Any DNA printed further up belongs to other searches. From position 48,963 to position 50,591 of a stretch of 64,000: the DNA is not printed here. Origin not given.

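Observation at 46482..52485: Gtr-like periplasmic glycosylation module carrying its own FAD oxidase and SDR reductase: possible epimerisation of a lipid-linked sugar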

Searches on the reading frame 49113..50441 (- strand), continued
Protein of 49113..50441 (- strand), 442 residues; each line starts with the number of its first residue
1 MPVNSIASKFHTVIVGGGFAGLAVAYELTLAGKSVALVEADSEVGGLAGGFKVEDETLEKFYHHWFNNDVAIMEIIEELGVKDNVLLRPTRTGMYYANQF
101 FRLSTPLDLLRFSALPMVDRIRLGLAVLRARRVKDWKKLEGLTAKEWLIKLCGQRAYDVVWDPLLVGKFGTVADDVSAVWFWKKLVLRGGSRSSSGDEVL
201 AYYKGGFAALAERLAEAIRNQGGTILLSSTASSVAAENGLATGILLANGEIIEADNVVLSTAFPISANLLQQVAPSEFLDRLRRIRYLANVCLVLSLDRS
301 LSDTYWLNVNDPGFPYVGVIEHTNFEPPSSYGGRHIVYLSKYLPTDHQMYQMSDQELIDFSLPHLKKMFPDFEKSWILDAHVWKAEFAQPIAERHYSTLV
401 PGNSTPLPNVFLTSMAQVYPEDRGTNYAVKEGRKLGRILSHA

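Call 40: find_encoding_contigs(protein=P0014, flank=10000, max_places=1)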
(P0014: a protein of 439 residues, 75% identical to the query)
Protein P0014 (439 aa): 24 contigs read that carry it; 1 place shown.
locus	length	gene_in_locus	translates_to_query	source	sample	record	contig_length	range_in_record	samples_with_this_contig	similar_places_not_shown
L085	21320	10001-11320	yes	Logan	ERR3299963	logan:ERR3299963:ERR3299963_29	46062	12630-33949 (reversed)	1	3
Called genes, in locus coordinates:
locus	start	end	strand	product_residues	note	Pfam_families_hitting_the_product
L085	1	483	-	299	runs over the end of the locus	PF01370:Epimerase, PF04321:RmlD_sub_bind, PF16363:GDP_Man_Dehyd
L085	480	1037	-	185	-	PF00908:dTDP_sugar_isom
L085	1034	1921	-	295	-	PF00483:NTP_transferase, PF12804:NTP_transf_3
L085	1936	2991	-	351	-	PF01370:Epimerase, PF02719:Polysacc_synt_2 (weak), PF04321:RmlD_sub_bind, PF16363:GDP_Man_Dehyd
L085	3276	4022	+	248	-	PF01012:ETF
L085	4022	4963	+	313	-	PF01012:ETF, PF00766:ETF_alpha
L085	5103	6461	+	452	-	PF02878:PGM_PMM_I, PF02879:PGM_PMM_II, PF02880:PGM_PMM_III, PF00408:PGM_PMM_IV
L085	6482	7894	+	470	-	PF00483:NTP_transferase, PF12804:NTP_transf_3 (weak), PF22640:ManC_GMP_beta-helix, PF01050:MannoseP_isomer, PF07883:Cupin_2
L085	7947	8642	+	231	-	-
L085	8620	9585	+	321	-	PF00535:Glycos_transf_2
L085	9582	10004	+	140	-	PF04138:GtrA_DPMS_TM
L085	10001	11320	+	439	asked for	PF00070:Pyr_redox (faint), PF00890:FAD_binding_2, PF01266:DAO, PF01494:FAD_binding_3 (weak), PF01593:Amino_oxidase, PF01946:Thi4 (weak), PF12831:FAD_oxidored, PF13450:NAD_binding_8, +2 more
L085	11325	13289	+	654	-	PF22895:DUF7024 (weak)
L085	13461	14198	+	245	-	PF13489:Methyltransf_23 (weak), PF13946:DUF4214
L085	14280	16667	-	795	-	PF00534:Glycos_transf_1, PF13692:Glyco_trans_1_4, PF13439:Glyco_transf_4 (weak), PF00534:Glycos_transf_1 (weak), PF13692:Glyco_trans_1_4, PF13524:Glyco_trans_1_2 (weak)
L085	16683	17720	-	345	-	PF00534:Glycos_transf_1, PF13692:Glyco_trans_1_4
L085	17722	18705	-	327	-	PF01370:Epimerase, PF04321:RmlD_sub_bind (weak), PF16363:GDP_Man_Dehyd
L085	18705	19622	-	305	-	PF01370:Epimerase, PF04321:RmlD_sub_bind, PF01073:3Beta_HSD (weak), PF02719:Polysacc_synt_2, PF16363:GDP_Man_Dehyd, PF07993:NAD_binding_4 (weak)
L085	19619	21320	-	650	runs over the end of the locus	PF13946:DUF4214 (weak), PF13489:Methyltransf_23, PF07021:MetW, PF08241:Methyltransf_11, PF08242:Methyltransf_12 (faint), PF13649:Methyltransf_25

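Call 41: find_encoding_contigs(protein=P0002, flank=10000, max_places=1)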
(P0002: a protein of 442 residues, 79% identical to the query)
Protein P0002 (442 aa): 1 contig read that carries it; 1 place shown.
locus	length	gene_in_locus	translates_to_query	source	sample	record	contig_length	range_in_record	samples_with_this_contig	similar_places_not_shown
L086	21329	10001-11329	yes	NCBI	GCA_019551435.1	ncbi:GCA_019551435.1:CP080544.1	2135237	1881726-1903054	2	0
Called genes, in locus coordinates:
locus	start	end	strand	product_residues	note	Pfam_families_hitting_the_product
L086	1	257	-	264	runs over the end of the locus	PF01263:Aldose_epim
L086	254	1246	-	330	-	PF00535:Glycos_transf_2, PF10111:Glyco_tranf_2_2 (weak), PF13641:Glyco_tranf_2_3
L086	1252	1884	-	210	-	PF01144:CoA_trans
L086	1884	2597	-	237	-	PF01144:CoA_trans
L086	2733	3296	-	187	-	PF00908:dTDP_sugar_isom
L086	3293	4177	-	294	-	PF00483:NTP_transferase, PF12804:NTP_transf_3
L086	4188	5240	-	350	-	PF01073:3Beta_HSD, PF01370:Epimerase, PF02719:Polysacc_synt_2, PF04321:RmlD_sub_bind, PF16363:GDP_Man_Dehyd, PF07993:NAD_binding_4 (weak)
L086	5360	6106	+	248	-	PF01012:ETF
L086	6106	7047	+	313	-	PF01012:ETF, PF00766:ETF_alpha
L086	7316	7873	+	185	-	-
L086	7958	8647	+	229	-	PF01370:Epimerase (weak)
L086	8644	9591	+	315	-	PF00535:Glycos_transf_2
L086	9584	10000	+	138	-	PF04138:GtrA_DPMS_TM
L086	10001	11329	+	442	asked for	PF00890:FAD_binding_2 (weak), PF01266:DAO, PF03486:HI0933_like (faint), PF05834:Lycopene_cycl (faint), PF07992:Pyr_redox_2 (faint), PF12831:FAD_oxidored (weak), PF13450:NAD_binding_8, PF01593:Amino_oxidase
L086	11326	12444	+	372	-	-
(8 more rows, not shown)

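Call 52: search_solved_structures(query=A1, max_evalue=1e-9, show_alignments=5)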
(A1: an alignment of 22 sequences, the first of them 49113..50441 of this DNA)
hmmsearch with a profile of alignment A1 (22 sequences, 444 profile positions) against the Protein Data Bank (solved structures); distinct sequences matched with E-value up to 1e-9: 4.
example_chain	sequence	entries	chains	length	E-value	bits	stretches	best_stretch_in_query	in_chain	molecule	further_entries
3ka7_A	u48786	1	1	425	2.9e-14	56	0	203-409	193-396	Oxidoreductase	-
5mog_A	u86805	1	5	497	4.1e-14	55.5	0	6-85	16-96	Phytoene dehydrogenase, chloroplastic/chromoplastic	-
3i6d_A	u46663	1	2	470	1.4e-11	47.1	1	6-366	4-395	Protoporphyrinogen oxidase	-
1i8t_A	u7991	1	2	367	3.9e-10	42.4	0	9-216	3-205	UDP-GALACTOPYRANOSE MUTASE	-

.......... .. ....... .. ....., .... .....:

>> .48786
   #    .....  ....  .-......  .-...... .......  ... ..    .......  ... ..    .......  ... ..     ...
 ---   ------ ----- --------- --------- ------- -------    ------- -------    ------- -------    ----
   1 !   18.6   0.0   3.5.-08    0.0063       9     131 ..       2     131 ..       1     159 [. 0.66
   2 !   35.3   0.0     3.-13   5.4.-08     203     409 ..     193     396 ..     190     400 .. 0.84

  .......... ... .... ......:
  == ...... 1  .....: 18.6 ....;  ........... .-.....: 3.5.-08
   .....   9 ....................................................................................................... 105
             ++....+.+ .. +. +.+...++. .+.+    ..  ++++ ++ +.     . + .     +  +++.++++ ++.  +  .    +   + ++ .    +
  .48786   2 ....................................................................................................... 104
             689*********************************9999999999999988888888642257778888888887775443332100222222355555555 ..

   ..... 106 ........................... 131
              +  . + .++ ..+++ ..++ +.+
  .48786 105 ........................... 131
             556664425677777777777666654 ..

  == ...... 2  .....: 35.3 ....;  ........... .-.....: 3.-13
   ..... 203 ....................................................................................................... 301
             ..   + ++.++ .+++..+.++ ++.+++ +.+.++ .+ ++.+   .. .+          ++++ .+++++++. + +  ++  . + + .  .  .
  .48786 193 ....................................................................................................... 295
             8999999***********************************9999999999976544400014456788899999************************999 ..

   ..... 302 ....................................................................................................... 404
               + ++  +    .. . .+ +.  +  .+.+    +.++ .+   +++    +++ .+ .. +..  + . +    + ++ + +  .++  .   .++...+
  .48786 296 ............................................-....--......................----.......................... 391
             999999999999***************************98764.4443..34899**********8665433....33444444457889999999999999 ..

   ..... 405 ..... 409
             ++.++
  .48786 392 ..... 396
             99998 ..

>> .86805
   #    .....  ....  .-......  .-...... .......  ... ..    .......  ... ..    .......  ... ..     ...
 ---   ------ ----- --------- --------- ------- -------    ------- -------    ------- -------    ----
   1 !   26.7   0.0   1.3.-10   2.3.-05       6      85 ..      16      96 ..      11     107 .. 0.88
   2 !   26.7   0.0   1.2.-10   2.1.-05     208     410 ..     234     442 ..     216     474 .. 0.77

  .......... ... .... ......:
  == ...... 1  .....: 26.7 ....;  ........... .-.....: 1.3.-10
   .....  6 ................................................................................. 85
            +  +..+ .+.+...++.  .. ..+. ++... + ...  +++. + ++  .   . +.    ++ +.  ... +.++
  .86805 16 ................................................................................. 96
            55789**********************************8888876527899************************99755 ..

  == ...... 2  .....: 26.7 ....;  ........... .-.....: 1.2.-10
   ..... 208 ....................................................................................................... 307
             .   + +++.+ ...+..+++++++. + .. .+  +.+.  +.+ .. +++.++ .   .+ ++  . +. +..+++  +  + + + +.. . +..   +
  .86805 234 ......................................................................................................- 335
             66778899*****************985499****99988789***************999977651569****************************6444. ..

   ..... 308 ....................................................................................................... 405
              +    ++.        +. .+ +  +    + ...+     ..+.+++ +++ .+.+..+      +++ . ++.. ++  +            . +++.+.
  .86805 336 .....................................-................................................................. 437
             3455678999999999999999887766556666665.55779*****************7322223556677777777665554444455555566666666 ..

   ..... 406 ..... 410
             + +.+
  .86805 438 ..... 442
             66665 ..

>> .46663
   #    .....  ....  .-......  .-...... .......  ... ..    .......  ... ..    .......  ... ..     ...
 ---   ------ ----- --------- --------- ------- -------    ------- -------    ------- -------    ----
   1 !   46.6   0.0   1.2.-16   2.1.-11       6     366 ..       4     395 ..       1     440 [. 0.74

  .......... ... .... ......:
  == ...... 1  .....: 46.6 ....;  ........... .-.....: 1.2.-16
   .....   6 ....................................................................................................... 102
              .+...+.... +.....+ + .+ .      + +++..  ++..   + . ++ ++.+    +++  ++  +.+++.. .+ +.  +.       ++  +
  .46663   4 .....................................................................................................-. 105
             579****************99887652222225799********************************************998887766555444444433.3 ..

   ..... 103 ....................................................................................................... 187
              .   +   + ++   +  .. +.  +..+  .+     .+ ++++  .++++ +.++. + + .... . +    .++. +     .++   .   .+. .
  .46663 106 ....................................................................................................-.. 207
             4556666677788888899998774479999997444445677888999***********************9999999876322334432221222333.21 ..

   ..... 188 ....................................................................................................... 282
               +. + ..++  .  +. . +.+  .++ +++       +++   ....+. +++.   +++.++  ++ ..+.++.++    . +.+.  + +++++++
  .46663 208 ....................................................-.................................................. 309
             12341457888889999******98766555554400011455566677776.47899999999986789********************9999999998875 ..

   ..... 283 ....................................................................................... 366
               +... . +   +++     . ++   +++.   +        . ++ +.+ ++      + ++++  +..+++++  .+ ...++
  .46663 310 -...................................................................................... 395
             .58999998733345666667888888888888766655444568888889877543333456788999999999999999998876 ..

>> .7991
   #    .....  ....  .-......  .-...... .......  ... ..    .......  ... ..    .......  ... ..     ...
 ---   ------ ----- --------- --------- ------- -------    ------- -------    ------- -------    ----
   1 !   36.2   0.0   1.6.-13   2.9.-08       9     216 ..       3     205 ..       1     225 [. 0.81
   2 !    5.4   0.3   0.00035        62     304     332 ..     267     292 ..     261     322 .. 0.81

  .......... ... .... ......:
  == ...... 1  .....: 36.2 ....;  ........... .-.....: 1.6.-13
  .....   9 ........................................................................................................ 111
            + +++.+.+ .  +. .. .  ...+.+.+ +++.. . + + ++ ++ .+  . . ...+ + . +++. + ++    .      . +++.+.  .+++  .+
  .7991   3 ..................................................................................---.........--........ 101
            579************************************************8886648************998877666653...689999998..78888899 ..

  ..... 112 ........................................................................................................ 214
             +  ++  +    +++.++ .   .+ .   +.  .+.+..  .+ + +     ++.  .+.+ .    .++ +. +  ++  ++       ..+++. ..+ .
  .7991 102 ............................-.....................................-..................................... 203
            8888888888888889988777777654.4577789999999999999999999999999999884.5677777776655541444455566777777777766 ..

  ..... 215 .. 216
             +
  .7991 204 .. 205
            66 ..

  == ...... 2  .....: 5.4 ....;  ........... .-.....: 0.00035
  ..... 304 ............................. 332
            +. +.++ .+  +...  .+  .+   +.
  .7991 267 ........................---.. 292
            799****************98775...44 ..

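Call 60: search_protein_families(library=pfam, proteins=[L085:11325-13289:+, L084:11326-13365:+, L084:13436-14503:+, L055:6370-7197:+, L055:5291-6373:+], max_evalue=1)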
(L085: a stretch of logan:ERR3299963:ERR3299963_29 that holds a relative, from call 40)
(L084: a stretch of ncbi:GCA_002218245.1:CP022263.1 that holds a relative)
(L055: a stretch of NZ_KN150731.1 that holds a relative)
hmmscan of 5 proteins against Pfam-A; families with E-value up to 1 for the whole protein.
L085:11325-13289:+ (654 aa): 2 families
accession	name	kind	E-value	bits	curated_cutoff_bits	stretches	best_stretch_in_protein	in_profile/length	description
PF22895.2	DUF7024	-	7.5e-08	32.8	24.4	1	538-653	28-143/145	Domain of unknown function (DUF7024)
PF23777.1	GEMI5_RBS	-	0.087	12.5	27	1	234-258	290-314/339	GEMI5 RBS C-terminal domain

L084:11326-13365:+ (679 aa): 1 family
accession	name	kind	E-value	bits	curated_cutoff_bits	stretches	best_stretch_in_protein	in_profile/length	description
PF22895.2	DUF7024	-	3.1e-06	27.5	24.4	1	551-672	29-144/145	Domain of unknown function (DUF7024)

L084:13436-14503:+ (355 aa): 5 families
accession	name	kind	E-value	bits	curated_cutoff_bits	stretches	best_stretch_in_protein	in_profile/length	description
PF05050.19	Methyltransf_21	-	0.0038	17.8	22.7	1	253-294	96-138/173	Methyltransferase FkbM domain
PF02353.26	CMAS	-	0.0056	16.5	27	1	131-197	49-109/273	Mycolic acid cyclopropane synthetase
PF13649.12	Methyltransf_25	-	0.0081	17.3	27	1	149-205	1-50/97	Methyltransferase domain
PF13847.12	Methyltransf_31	-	0.009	16.1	27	1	148-198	6-53/145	Methyltransferase domain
PF01135.25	PCMT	-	0.15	12.2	20.3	1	136-194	65-119/210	Protein-L-isoaspartate(D-aspartate) O-methyltransferase (PCMT)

L055:6370-7197:+ (275 aa): 3 families
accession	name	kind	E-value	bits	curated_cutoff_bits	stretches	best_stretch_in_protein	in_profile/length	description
PF01370.27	Epimerase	-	5.4e-12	46.1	20.9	1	3-199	2-238/240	NAD dependent epimerase/dehydratase family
PF01073.25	3Beta_HSD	-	0.008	15.7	22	0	4-100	2-114/280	3-beta hydroxysteroid dehydrogenase/isomerase family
PF16363.11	GDP_Man_Dehyd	-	0.071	13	27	1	159-222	206-269/332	GDP-mannose 4,6 dehydratase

L055:5291-6373:+ (360 aa): 6 families
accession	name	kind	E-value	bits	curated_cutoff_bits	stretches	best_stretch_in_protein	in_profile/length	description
PF16363.11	GDP_Man_Dehyd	-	9.1e-31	108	27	1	17-329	1-332/332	GDP-mannose 4,6 dehydratase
PF01370.27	Epimerase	-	1.1e-28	100.7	20.9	1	16-249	1-227/240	NAD dependent epimerase/dehydratase family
PF02719.21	Polysacc_synt_2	-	4.6e-14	52.7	20.2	1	63-233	56-203/293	Polysaccharide biosynthesis protein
PF04321.23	RmlD_sub_bind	-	6.8e-08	32.4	27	1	67-174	34-138/287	RmlD substrate binding domain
PF07993.18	NAD_binding_4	-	1.9e-05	24.4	20.1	1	86-199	90-209/258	Male sterility protein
PF01073.25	3Beta_HSD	-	4.6e-05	23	22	1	17-174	1-159/280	3-beta hydroxysteroid dehydrogenase/isomerase family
